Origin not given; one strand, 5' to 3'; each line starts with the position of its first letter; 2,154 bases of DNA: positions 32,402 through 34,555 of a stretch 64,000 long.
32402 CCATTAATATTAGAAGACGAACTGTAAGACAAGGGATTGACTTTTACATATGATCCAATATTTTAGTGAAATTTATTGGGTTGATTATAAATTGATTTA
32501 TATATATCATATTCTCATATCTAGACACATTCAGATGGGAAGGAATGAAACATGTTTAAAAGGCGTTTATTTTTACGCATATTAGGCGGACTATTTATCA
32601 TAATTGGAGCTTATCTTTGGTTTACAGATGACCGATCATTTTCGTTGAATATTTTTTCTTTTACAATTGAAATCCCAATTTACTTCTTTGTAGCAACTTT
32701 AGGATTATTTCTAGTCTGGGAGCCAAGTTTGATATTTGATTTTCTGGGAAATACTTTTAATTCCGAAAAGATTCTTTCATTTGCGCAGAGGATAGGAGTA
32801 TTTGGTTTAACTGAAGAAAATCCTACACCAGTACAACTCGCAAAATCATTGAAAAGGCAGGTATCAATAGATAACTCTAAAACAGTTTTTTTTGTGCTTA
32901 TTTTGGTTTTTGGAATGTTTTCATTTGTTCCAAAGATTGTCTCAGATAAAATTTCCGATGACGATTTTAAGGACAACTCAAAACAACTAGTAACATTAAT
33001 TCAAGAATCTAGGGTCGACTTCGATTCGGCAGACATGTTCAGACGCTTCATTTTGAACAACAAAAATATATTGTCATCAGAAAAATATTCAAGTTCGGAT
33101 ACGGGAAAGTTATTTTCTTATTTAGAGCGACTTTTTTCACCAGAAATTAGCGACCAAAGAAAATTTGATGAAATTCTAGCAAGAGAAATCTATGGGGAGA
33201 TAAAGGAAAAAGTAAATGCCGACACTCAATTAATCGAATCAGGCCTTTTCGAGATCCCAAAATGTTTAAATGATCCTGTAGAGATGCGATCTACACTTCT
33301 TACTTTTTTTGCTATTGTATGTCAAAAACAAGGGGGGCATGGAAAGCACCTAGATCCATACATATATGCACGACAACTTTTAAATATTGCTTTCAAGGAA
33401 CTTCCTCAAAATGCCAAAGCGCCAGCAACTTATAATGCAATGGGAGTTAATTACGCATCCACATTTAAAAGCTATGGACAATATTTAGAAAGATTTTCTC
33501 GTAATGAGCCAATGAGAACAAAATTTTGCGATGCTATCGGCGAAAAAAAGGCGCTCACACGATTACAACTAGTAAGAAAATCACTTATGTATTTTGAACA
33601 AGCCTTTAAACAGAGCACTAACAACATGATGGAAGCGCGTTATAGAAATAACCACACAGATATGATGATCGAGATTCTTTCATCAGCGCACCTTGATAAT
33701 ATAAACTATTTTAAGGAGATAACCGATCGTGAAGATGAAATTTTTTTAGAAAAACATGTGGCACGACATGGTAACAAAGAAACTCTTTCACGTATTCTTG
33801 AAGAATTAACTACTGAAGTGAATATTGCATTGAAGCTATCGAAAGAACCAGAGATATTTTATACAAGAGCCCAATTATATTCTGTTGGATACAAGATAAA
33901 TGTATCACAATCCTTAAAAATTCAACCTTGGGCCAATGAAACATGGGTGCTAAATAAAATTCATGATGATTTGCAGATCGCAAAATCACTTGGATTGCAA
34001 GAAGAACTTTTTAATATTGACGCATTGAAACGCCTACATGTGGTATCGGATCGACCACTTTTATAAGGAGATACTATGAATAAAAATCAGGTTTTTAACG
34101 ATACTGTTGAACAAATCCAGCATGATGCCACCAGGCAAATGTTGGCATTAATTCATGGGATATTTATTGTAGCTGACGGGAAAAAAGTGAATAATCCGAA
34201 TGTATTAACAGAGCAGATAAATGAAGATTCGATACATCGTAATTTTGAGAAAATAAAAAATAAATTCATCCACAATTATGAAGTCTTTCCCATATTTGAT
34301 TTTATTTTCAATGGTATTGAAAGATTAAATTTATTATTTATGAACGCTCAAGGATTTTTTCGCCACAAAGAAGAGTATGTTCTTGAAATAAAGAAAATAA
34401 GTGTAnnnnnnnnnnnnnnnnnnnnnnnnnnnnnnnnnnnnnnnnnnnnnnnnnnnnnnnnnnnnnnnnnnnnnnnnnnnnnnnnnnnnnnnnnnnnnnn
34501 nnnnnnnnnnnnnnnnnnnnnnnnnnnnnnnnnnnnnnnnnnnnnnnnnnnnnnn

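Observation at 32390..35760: AT-rich four-gene cassette encoding a TM protein, a sensor-less histidine-kinase-like ATPase, a receiver-only protein and a small helical protein; candidate undescribed two-component-like accessory or defence module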

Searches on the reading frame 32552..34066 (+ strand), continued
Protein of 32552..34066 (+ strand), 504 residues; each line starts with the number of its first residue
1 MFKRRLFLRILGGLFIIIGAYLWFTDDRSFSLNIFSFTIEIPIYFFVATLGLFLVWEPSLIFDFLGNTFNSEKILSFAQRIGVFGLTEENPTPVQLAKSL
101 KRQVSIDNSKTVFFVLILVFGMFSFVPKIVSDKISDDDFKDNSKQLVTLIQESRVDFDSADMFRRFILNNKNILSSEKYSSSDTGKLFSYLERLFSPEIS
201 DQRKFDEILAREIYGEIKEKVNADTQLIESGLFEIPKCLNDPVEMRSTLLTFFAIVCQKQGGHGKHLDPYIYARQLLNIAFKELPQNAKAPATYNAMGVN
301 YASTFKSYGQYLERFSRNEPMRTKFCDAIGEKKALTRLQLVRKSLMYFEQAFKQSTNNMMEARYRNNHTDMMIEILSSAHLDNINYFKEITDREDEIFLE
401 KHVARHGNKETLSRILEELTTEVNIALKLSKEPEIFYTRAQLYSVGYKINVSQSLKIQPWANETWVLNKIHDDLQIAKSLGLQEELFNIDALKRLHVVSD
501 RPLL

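Call 114: search_protein_families(library=pfam, proteins=[L049:6867-7808:+, L049:4659-4964:-, L049:3808-4092:+, L049:1365-1670:+], max_evalue=1)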
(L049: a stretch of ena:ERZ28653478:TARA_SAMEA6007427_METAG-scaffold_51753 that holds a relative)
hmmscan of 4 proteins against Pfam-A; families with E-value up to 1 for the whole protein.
L049:6867-7808:+ (314 aa): 0 families

L049:4659-4964:- (101 aa): 0 families

L049:3808-4092:+ (95 aa): 1 family
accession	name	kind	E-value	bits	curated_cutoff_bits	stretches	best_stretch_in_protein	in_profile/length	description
PF02604.26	PhdYeFM_antitox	-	0.00016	21.8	29.8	1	1-34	1-35/74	Antitoxin Phd_YefM, type II toxin-antitoxin system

L049:1365-1670:+ (102 aa): 0 families

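Call 116: search_protein_families(library=ncbifam, proteins=[L049:6867-7808:+, P0015, L011:1318-2613:+, L009:5989-7551:+, L009:8829-9131:+, L018:8822-9193:+, L049:5163-6803:+], max_evalue=0.01)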
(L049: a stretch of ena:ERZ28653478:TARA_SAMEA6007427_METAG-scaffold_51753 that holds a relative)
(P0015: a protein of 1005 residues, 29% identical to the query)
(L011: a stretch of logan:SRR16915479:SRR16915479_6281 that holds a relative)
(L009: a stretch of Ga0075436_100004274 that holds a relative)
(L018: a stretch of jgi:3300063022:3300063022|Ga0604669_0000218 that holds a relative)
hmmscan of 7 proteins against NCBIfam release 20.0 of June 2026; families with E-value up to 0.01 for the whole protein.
L049:6867-7808:+ (314 aa): 0 families

P0015 (1005 aa): 1 family
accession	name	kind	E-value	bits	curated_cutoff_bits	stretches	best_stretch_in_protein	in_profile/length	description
NF047398.1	AAA_KGGVGR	domain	9.7e-34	117.4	90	1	1-188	18-188/190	KGGVGR-motif variant AAA ATPase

L011:1318-2613:+ (432 aa): 3 families
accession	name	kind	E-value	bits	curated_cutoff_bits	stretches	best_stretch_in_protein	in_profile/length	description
NF040588.1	FxsC_Nterm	equivalog_domain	1.2e-41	142.7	130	1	5-181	2-181/182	TIR-like protein FxsC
TIGR04276.1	FxsC_Cterm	equivalog_domain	1.5e-23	83.6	55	1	235-414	6-185/196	FxsC protein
NF058526.1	Thoeris_type3_ThcB4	equivalog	0.0016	17.4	220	1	49-94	158-203/375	Thoeris type III anti-phage system protein ThcB4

L009:5989-7551:+ (521 aa): 0 families

L009:8829-9131:+ (101 aa): 0 families

L018:8822-9193:+ (124 aa): 0 families

L049:5163-6803:+ (547 aa): 0 families

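Call 121: fold_search(model_id=the predicted structure, library=viral)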
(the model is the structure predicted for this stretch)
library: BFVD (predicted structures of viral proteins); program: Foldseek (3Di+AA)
matches with E <= 10: 236; with E <= 0.001: 0
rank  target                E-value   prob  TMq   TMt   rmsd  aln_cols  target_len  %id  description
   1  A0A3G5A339            9.1e-02  0.92  0.22  0.31  13.1       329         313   12  Tetratricopeptide repeat protein [Harvfovirus sp.]
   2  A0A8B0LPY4            1.0e-01  1.00  0.28  0.52  21.0       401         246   10  Tetratricopeptide repeat protein [uncultured archaeal virus]
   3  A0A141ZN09            1.0e-01  0.25  0.13  0.14  22.8       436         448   12  (no name in the UniProt tables at hand)
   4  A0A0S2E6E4            2.9e-01  0.23  0.18  0.13  25.0       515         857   13  ORF245 [White spot syndrome virus]
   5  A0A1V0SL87            3.2e-01  0.06  0.09  0.08  34.3       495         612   10  DUF4116 domain-containing protein [Klosneuvirus KNV1]
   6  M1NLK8                3.3e-01  0.54  0.23  0.29  13.5       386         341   12  Repeat protein [Moumouvirus goulette]
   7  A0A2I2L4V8            3.7e-01  0.28  0.18  0.17  15.4       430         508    9  Tetratricopeptide repeat protein [Orpheovirus IHUMI-LCC2]
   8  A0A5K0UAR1            3.9e-01  0.16  0.17  0.12  25.9       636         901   11  Uncharacterized protein [Yasminevirus sp. GU-2018]
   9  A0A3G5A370            4.6e-01  0.51  0.17  0.28  18.6       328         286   11  Tetratricopeptide repeat protein [Harvfovirus sp.]
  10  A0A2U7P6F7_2          4.8e-01  0.11  0.12  0.07  38.5       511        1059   12  (no name in the UniProt tables at hand)
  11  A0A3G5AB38            4.8e-01  0.10  0.09  0.13  22.1       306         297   14  Sel1 repeat family protein (Fragment) [Hyperionvirus sp.]
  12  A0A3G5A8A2            5.8e-01  0.25  0.17  0.20  13.5       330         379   14  Uncharacterized protein [Hyperionvirus sp.]
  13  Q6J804                5.8e-01  0.08  0.11  0.07  36.3       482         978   13  Pas27 [Actinoplanes phage phiAsp2]
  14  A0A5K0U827            6.1e-01  0.44  0.19  0.25  18.1       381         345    9  Gamma-soluble NSF attachment protein (Fragment) [Yasminevirus sp. GU-2018]
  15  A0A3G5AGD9            6.1e-01  0.07  0.10  0.10  21.8       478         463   13  Sel1 repeat family protein [Hyperionvirus sp.]
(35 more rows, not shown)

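Call 127: search_solved_structures(query=L049:6867-7808:+, max_evalue=10, show_alignments=1)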
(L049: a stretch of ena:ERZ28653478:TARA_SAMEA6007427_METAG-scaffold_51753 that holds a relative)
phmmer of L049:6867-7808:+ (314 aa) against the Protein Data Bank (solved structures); distinct sequences matched with E-value up to 10: 2.
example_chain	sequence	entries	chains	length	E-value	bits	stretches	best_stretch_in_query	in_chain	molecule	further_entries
4coi_A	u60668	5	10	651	0.7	12.7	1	37-98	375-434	ANAEROBIC RIBONUCLEOSIDE-TRIPHOSPHATE REDUCTASE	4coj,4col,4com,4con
4u3e_A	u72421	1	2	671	0.73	12.6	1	38-98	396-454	Ribonucleoside triphosphate reductase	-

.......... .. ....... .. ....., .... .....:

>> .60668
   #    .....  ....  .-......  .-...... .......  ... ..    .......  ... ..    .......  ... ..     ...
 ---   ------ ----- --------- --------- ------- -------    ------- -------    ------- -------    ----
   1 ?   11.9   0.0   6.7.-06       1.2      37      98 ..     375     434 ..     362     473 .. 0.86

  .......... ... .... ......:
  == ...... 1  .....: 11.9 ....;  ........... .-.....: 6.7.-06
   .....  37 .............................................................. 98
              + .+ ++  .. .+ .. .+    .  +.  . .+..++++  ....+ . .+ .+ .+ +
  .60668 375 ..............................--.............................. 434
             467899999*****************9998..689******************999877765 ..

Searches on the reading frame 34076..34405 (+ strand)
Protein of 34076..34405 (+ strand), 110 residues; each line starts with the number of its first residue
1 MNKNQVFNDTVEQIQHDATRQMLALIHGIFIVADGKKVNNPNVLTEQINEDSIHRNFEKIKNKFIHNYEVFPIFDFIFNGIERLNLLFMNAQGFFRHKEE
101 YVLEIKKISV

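Call 126: search_solved_structures(query=A11, max_evalue=10, show_alignments=3)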
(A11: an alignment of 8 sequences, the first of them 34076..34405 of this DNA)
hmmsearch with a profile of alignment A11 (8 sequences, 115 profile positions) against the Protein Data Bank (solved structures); distinct sequences matched with E-value up to 10: 7.
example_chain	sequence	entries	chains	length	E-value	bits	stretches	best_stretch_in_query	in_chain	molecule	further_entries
1s6c_A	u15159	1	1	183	0.33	14.5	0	44-80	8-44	Kv4 potassium channel-interacting protein KChIP1b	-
1s1e_A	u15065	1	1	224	0.51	13.9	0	43-80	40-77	Kv channel interacting protein 1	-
5nl6_A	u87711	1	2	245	0.87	13.2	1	13-66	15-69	Calponin domain family protein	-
7e83_E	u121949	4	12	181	0.9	13.1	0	57-110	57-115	Kv channel-interacting protein 1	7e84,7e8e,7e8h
7e8e_H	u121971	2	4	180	0.98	13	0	57-110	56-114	Kv channel-interacting protein 1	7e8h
2i2r_E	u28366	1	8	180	1.3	12.6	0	57-110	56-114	Kv channel-interacting protein 1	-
7w6n_A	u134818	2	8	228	1.4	12.5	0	43-80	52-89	Kv channel-interacting protein 1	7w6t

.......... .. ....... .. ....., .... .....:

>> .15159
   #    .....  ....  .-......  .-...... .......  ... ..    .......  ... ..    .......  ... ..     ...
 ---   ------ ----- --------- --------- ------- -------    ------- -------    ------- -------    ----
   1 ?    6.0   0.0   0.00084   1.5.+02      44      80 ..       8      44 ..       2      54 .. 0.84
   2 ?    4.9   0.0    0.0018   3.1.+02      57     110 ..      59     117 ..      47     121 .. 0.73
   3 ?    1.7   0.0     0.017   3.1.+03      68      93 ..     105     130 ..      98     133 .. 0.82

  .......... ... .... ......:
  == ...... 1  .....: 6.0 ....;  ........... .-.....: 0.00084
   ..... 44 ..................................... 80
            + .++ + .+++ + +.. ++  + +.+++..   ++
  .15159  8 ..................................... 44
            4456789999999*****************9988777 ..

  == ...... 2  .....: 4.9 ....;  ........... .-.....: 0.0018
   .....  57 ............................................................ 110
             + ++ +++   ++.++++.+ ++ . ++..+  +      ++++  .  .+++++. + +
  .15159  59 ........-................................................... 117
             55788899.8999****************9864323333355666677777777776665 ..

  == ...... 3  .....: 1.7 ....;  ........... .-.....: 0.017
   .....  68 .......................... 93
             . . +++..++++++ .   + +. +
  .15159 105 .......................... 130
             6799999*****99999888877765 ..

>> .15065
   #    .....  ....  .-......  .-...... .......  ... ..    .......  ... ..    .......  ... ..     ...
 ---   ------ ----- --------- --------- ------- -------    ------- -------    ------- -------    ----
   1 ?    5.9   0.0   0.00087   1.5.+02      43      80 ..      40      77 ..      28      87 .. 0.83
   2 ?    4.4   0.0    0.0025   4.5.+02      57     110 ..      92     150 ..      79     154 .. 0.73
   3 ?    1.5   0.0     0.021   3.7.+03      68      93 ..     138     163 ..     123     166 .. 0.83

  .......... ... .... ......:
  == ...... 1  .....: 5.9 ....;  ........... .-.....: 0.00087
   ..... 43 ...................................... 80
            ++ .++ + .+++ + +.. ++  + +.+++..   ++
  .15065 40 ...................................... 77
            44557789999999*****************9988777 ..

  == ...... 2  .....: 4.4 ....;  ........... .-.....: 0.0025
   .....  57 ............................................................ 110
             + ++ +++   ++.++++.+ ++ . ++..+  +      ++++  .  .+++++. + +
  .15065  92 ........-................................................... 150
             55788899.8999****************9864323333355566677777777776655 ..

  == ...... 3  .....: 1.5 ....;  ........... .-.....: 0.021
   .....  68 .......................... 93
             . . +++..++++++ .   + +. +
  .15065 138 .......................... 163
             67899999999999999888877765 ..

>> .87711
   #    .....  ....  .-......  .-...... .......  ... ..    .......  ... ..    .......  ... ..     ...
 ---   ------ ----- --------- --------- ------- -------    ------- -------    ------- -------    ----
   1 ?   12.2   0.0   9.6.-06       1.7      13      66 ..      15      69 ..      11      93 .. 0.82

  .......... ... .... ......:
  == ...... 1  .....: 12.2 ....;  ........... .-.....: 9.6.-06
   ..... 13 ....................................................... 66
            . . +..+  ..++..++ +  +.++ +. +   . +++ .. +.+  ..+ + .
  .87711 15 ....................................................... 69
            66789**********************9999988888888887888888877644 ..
